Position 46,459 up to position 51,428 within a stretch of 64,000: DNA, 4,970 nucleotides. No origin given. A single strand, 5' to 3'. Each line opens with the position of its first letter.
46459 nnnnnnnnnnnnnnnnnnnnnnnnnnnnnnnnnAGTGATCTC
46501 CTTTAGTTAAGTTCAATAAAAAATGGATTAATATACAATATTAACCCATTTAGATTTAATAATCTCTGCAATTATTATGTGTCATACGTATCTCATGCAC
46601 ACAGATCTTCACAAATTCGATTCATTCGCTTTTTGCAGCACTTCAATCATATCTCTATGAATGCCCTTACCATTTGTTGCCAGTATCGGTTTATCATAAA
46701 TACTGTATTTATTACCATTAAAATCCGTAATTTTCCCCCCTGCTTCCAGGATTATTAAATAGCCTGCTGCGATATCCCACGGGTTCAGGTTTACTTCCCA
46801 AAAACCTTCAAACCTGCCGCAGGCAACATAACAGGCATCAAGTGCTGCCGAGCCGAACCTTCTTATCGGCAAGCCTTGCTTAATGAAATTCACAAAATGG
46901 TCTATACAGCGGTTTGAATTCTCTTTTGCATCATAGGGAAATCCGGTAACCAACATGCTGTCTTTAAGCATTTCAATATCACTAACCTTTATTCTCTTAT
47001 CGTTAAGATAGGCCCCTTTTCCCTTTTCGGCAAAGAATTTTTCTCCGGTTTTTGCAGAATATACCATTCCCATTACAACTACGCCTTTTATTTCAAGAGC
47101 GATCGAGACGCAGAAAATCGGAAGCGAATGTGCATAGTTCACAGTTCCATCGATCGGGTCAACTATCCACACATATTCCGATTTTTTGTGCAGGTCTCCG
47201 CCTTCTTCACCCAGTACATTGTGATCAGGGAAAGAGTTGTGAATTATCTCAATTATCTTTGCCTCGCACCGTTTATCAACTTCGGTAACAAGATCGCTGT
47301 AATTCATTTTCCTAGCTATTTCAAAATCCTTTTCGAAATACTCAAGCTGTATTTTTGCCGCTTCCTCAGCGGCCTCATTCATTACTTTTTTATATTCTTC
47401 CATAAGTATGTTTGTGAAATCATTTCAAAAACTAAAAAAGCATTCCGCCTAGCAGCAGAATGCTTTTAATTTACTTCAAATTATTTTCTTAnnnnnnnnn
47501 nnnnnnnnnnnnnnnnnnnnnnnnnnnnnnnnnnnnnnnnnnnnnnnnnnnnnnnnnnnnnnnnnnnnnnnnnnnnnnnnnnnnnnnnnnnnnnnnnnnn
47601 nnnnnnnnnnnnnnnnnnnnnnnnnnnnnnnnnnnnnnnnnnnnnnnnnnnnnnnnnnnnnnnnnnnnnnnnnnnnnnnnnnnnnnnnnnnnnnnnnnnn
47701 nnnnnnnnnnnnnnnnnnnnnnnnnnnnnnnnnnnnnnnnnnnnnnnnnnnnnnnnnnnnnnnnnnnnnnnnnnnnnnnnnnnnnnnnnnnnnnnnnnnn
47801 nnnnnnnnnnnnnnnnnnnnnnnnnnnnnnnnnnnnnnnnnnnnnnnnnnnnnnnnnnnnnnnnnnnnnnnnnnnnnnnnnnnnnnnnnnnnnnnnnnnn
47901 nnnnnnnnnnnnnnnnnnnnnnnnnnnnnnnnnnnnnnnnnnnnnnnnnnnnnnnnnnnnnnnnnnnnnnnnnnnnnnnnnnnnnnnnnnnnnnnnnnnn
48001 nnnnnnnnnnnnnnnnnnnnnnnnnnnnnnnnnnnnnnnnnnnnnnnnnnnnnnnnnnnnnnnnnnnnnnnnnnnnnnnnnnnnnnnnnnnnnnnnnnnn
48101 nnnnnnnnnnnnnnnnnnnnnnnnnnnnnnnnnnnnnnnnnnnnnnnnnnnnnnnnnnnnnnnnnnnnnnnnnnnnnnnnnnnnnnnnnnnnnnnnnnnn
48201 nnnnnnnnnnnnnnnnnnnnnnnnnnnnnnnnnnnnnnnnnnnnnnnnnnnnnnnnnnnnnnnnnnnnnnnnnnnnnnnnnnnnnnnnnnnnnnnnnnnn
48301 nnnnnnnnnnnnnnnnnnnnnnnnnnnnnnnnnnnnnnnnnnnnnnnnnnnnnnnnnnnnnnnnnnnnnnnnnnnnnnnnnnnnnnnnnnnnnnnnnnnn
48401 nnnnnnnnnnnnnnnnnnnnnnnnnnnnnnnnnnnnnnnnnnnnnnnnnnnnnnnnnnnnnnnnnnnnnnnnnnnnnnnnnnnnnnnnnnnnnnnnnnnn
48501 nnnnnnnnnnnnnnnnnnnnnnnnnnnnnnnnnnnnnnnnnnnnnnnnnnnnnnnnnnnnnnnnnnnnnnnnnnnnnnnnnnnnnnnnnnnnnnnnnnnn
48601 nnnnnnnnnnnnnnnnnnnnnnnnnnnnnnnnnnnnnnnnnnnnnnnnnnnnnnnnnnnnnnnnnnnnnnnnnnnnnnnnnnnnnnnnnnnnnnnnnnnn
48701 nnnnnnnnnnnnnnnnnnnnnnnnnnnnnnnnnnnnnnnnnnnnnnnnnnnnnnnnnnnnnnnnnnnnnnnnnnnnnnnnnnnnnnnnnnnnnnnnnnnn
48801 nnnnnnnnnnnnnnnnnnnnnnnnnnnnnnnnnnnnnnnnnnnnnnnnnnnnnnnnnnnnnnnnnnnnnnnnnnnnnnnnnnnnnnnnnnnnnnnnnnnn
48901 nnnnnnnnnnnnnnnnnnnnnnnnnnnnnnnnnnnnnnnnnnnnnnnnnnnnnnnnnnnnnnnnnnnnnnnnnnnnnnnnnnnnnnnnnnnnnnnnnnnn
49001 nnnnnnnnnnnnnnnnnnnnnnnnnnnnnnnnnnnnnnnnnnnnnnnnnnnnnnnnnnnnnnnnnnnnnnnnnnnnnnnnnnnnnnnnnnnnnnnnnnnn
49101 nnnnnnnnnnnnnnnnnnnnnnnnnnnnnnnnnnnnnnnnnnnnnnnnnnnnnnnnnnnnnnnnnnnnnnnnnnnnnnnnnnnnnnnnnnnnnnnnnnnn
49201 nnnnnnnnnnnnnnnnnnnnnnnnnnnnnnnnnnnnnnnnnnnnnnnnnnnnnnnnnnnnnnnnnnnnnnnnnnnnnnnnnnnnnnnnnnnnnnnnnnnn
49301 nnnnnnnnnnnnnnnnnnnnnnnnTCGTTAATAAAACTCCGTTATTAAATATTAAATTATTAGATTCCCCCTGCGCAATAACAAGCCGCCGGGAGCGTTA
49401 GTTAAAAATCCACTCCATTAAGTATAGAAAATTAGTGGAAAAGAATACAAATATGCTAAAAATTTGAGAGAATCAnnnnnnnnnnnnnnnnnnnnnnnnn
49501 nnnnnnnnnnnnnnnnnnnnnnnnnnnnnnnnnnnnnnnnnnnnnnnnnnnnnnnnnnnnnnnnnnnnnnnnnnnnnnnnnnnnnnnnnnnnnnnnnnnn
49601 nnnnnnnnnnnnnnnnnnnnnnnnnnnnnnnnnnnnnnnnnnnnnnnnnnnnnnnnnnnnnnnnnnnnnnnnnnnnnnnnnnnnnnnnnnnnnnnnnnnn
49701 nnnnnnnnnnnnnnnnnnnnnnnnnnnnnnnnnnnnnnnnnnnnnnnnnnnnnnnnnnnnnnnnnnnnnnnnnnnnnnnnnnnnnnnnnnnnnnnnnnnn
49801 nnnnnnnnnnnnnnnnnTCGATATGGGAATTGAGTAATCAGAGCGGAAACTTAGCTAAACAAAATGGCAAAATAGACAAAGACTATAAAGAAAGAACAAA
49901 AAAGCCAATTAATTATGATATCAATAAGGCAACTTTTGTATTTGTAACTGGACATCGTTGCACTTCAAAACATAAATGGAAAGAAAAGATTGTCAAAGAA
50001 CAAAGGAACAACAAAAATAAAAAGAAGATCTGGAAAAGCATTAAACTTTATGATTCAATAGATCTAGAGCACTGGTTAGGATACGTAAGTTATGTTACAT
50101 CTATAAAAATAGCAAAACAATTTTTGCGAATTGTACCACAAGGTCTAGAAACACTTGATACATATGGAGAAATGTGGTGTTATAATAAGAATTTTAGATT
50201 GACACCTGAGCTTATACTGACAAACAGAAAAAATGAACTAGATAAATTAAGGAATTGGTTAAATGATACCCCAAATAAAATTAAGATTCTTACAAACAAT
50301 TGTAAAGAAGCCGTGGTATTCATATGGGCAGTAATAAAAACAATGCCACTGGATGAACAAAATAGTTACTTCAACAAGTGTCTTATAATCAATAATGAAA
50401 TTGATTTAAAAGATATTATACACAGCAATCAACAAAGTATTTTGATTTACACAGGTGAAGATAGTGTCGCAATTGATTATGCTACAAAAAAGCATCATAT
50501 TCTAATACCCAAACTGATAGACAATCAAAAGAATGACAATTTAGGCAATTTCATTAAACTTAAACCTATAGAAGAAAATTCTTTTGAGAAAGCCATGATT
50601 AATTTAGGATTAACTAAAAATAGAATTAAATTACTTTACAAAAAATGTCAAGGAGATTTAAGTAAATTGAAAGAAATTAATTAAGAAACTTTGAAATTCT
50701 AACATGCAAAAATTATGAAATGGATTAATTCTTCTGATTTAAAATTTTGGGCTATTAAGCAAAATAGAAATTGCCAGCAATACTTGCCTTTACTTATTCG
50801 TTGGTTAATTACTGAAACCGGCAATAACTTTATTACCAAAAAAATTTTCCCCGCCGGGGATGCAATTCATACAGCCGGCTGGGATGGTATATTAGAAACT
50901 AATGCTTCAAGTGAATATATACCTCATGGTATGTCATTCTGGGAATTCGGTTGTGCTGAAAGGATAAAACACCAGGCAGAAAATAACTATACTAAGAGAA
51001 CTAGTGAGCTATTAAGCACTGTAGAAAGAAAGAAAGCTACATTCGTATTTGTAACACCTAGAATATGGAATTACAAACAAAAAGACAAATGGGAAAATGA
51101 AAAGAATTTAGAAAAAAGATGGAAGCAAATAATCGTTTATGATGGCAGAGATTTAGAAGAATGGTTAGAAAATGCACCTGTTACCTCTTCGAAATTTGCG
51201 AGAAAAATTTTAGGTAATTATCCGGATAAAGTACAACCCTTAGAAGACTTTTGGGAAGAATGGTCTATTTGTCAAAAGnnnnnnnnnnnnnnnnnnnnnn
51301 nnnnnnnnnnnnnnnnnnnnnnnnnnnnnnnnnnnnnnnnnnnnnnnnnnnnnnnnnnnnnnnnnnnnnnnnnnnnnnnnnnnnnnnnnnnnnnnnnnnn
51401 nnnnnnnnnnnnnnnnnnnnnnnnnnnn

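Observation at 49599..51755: Both island proteins share a collinear ~345-aa N-terminal architecture with an invariant acidic triad (D49, D57, E77) in a PD-(D/E)xK-like layout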

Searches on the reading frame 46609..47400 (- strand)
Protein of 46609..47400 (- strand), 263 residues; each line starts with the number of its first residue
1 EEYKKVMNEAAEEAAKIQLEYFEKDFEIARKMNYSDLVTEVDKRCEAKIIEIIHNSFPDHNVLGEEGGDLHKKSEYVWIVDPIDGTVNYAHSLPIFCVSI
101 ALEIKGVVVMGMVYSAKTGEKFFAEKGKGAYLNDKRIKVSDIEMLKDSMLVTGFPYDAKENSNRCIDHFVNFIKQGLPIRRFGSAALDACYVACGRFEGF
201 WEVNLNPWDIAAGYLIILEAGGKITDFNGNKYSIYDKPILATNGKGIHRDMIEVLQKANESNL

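Call 80: search_protein_families(library=pfam, proteins=[window:46609-47400:-], max_evalue=0.00001)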
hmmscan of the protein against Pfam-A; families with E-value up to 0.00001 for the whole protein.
window:46609-47400:- (263 aa): 1 family
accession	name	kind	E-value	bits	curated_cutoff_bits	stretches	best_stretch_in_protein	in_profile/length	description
PF00459.30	Inositol_P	-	2.9e-66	224.2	27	1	2-258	4-269/271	Inositol monophosphatase family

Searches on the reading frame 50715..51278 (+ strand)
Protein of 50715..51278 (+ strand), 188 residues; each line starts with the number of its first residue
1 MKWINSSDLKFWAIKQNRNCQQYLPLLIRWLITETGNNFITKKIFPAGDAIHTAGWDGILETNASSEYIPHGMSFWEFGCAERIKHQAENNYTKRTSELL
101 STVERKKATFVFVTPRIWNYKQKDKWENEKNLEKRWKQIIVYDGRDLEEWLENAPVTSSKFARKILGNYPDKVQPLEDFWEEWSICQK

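Call 30: search_protein_families(library=pfam, alignment_id=A3, max_evalue=10)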
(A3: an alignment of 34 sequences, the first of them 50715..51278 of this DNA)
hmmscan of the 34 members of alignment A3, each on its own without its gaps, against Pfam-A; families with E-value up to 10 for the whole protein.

A. member 1, window:50715-51278:+ (188 aa): 0 families

B. families by the number of members that match (of 34 scanned): 7 families
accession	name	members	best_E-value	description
PF09331.17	DUF1985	1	0.0012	Domain of unknown function (DUF1985)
PF25381.1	PH_26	1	0.0033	Fungal PH-like domain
PF09494.16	Slx4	1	0.029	Slx4 endonuclease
PF00400.38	WD40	1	0.043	WD domain, G-beta repeat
PF10256.14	Erf4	1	0.047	Golgin subfamily A member 7/ERF4 family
PF03934.19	T2SSK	1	0.1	Type II secretion system (T2SS), protein K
PF11796.13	DUF3323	1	0.37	Protein of unknown function N-terminus (DUF3323)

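Call 31: search_solved_structures(query=A3, max_evalue=10, show_alignments=3)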
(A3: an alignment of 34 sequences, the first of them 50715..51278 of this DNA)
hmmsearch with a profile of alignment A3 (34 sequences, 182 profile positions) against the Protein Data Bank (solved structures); distinct sequences matched with E-value up to 10: 4.
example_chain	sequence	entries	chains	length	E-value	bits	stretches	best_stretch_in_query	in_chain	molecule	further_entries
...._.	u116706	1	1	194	0.066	16.1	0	117-162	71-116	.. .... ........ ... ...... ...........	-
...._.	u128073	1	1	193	0.1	15.5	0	114-161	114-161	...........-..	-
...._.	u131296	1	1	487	0.33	13.8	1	39-78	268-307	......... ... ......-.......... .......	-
7yx8_A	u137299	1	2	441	0.39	13.6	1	39-77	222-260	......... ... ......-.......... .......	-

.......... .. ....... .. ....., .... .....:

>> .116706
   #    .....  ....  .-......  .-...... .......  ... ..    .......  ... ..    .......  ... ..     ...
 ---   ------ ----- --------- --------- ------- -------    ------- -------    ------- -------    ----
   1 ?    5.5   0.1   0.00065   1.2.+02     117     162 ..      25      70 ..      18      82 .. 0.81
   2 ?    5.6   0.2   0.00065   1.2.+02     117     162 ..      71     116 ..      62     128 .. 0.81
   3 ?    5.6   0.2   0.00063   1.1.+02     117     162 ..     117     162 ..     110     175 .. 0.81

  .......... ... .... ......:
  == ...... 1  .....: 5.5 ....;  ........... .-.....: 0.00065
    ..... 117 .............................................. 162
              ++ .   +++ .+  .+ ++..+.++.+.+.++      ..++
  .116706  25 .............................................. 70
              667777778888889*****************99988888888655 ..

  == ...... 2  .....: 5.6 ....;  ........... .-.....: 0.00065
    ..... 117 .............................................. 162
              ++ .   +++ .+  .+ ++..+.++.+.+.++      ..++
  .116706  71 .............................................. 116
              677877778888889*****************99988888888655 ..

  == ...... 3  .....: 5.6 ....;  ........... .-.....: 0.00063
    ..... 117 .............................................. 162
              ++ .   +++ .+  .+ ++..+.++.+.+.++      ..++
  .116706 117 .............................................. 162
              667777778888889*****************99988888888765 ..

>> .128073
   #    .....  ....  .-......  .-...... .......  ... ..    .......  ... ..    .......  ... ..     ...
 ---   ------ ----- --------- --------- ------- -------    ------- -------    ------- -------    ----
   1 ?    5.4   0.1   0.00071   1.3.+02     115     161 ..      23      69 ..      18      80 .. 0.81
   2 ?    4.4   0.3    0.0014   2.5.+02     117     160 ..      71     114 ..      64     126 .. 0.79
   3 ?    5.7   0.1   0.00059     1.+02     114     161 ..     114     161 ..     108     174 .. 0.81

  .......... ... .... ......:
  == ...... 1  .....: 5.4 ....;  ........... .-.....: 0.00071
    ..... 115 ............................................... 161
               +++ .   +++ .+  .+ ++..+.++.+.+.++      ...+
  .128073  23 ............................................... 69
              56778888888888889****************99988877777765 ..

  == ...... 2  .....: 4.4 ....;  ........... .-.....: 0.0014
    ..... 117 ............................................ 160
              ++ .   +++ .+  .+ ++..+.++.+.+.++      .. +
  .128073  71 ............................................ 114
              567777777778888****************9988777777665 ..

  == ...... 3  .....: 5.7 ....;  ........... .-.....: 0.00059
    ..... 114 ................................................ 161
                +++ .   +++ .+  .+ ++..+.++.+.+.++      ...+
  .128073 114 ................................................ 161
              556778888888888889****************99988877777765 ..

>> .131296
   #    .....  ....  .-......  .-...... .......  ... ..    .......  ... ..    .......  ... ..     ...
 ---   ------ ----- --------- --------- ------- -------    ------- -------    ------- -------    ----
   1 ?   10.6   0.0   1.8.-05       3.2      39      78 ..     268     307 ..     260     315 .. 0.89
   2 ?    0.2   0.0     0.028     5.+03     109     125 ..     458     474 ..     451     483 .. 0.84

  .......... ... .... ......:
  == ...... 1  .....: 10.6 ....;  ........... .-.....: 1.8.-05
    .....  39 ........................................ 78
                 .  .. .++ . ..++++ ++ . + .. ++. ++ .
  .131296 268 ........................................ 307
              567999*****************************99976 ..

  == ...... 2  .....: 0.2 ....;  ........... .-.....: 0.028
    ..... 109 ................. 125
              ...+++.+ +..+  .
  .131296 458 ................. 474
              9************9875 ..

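Call 37: predict_structure(alignment_id=A3)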
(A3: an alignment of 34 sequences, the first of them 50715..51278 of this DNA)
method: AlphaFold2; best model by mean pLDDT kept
length: 188 residues; sequences in the alignment: 34
mean_pLDDT: 92.2   pTM: 0.87
mean pLDDT of the five models: 92.2, 92.1, 92.0, 91.6, 91.0
residues with pLDDT >= 90: 143; 70-90: 41; 50-70: 4; < 50: 0
segments of 3 or more residues with pLDDT < 50: none
pLDDT, mean of each block of 10 residues (from residue 1): 91 96 96 96 90 90 98 97 97 88 88 97 98 97 98 94 87 76 77
secondary structure, 60 per line:
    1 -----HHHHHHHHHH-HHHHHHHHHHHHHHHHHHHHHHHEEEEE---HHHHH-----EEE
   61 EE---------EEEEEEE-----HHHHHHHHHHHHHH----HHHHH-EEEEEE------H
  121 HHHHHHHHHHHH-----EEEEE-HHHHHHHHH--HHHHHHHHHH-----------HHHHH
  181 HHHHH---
elements in order: H6-15 H17-39 E40-44 H48-52 E58-62 E72-78 H84-97 H102-106 E108-113 H120-132 E138-142 H144-152 H155-164 H176-185

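Call 39: fold_search(model_id=the predicted structure, library=pdb)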
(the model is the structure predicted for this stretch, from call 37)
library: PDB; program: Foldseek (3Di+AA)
matches with E <= 10: 315; with E <= 0.001: 0
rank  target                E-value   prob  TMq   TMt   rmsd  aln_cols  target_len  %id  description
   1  4f0p_C                1.7e-02  0.93  0.44  0.22  10.0       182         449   10  MspJI Restriction Endonuclease - P31 Form (released 2012-08-08)
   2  9f9m_C                7.0e-02  0.38  0.32  0.32  14.2       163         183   10  Crystal structure of MUS81-EME1 bound by compound 21. (released 2024-06-19)
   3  9ibq_A                1.1e-01  0.41  0.32  0.23   8.8       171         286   12  Structure of BstEII with DNA substrate (released 2026-03-04)
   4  7edb_B                1.2e-01  0.72  0.43  0.27   6.3       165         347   12  EcoT38I restriction endonuclease complexed with DNA (released 2022-03-16)
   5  9f9l_C                1.4e-01  0.28  0.32  0.32  14.1       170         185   10  Crystal structure of MUS81-EME1 bound by compound 16. (released 2024-07-03)
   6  2ziw_A                1.4e-01  0.16  0.26  0.20  21.3       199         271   10  Crystal structure of the Mus81-Eme1 complex (released 2008-04-29)
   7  9f9k_C                1.9e-01  0.28  0.32  0.34  14.7       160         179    9  Crystal structure of MUS81-EME1 bound by compound 15. (released 2024-07-03)
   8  8t72_C                2.0e-01  0.25  0.29  0.34  12.5       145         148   13  Crystal structure of WT KRAS4a with bound GMPPNP and Mg ion (released 2024-02-14)
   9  8vud_A                2.3e-01  0.12  0.20  0.20  11.9       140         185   11  Crystal structure of APOBEC3F-CD1 (released 2025-07-30)
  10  6vm5                  2.5e-01  0.15  0.29  0.17   9.0       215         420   12  Structure of Moraxella osloensis Cap4 SAVED/CARF-domain containing receptor (released 2020-06-17)
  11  7e8r                  2.8e-01  0.33  0.38  0.24   9.2       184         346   11  EcoT38I restriction endonuclease (released 2022-03-02)
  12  9f9m_A                3.0e-01  0.21  0.25  0.26  10.8       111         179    6  Crystal structure of MUS81-EME1 bound by compound 21. (released 2024-06-19)
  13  5zva_A                3.0e-01  0.11  0.23  0.23  12.7       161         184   10  APOBEC3F Chimeric Catalytic Domain in Complex with DNA(dC9) (released 2018-11-21)
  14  2if0_B                3.2e-01  0.16  0.28  0.30  18.1       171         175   11  Crystal Structure of mouse Rab27b bound to GDP in monoclinic space group (released 2007-05-01)
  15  8q3y_A                3.8e-01  0.57  0.43  0.20   6.8       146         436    6  Crystal structure of apo Can2 from Thermoanaerobacter brockii (released 2023-11-22)
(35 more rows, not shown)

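Call 40: search_protein_representatives(alignment_id=A3)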
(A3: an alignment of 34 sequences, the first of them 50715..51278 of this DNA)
Query: 34 sequences, 182 profile positions. Proteins with E-value up to 0.001 (for the whole library): 3619; up to 1e-10: 3163; up to 1e-30: 2088. The best 150 are listed.
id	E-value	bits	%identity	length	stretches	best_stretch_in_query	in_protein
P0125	4.3e-79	280.7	-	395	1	1-181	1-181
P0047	2.4e-77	275.0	-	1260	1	1-181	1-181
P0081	9.2e-77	273.1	-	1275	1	1-181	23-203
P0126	1.7e-76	272.3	-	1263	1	1-181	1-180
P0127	2.7e-76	271.6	-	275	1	1-180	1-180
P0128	2.8e-76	271.6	-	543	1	1-181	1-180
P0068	6.3e-76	270.4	-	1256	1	1-181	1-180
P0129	5.2e-74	264.2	-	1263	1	1-181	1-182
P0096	6.2e-74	263.9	-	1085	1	1-181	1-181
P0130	8.7e-74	263.5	-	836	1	1-180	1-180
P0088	4.5e-72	257.9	-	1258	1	1-181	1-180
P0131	6.7e-72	257.3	-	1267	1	1-181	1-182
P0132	2.1e-71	255.7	-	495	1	1-181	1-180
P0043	4.0e-71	254.8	-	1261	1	1-181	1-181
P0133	8.9e-71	253.6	-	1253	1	1-180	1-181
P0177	6.8e-63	227.9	-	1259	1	3-181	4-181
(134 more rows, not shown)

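Call 63: fold_search(model_id=the predicted structure, library=viral)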
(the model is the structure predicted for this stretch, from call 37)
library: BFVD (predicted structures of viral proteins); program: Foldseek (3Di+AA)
matches with E <= 10: 331; with E <= 0.001: 0
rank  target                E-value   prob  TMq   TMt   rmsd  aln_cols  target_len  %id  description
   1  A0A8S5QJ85            1.1e-02  0.99  0.43  0.29   4.7       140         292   11  Restriction endonuclease [Siphoviridae sp. ctezl47]
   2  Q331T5                2.6e-02  0.93  0.43  0.40   5.4       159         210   14  (no name in the UniProt tables at hand)
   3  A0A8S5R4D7            3.1e-02  0.66  0.37  0.33  10.6       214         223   16  Uncharacterized protein [Podoviridae sp. ct8nN1]
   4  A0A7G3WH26            3.5e-02  0.63  0.36  0.39   9.6       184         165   16  Putative endodeoxyribonuclease I [Arthronema virus TR020]
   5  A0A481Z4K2            3.7e-02  0.77  0.38  0.17  10.7       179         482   14  Uncharacterized protein [Pithovirus LCPAC201]
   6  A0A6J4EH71            4.2e-02  0.66  0.36  0.29  12.3       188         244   11  (no name in the UniProt tables at hand)
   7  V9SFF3                7.0e-02  0.30  0.28  0.27  11.8       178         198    9  DNA-directed RNA polymerase subunit RPB5 [Tunisvirus fontaine2]
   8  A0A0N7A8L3            7.9e-02  0.33  0.31  0.33   9.4       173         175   10  (no name in the UniProt tables at hand)
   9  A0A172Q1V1            1.1e-01  0.54  0.40  0.41  11.4       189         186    7  Uncharacterized protein [Escherichia phage MX01]
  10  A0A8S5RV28            1.2e-01  0.35  0.29  0.16  11.6       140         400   13  Putative DNA double strand break repair [Siphoviridae sp. ctHip2]
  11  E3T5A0                1.3e-01  0.25  0.30  0.20  11.8       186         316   11  Putative DNA replication factor C subunit [Cafeteria roenbergensis virus (strain BV-PW1)]
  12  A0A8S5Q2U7            1.4e-01  0.28  0.27  0.33  12.5       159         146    8  DNA mismatch endonuclease [Siphoviridae sp. ctLqe90]
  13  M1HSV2                1.6e-01  0.33  0.31  0.19   9.4       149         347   15  (no name in the UniProt tables at hand)
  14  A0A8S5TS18            1.7e-01  0.38  0.31  0.17  11.5       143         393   12  Endonuclease-like protein [Siphoviridae sp. ctEw721]
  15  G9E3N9                1.8e-01  0.21  0.26  0.15  10.7       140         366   16  (no name in the UniProt tables at hand)
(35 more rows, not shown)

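Call 65: find_encoding_contigs(protein=P0177, flank=6000, max_places=2)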
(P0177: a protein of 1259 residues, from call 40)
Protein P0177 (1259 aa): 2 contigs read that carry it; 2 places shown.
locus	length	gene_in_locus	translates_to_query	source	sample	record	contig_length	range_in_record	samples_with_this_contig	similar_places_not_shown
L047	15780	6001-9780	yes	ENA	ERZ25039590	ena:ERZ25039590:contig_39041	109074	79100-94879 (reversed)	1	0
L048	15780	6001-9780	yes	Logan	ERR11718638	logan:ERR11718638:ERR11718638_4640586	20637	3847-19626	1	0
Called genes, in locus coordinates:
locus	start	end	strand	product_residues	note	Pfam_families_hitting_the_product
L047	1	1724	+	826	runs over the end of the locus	-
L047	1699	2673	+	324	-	PF00271:Helicase_C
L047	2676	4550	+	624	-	PF09369:MZB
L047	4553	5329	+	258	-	PF13091:PLDc_2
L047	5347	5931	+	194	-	-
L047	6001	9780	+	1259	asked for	-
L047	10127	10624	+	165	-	-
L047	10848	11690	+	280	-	-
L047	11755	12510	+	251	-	-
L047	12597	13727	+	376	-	PF13271:DUF4062 (weak)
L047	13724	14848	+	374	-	PF13439:Glyco_transf_4 (weak), PF00534:Glycos_transf_1, PF13692:Glyco_trans_1_4 (weak)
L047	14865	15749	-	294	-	-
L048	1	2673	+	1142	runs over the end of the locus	PF00271:Helicase_C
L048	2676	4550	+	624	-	PF09369:MZB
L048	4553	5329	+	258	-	PF13091:PLDc_2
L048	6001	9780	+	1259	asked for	-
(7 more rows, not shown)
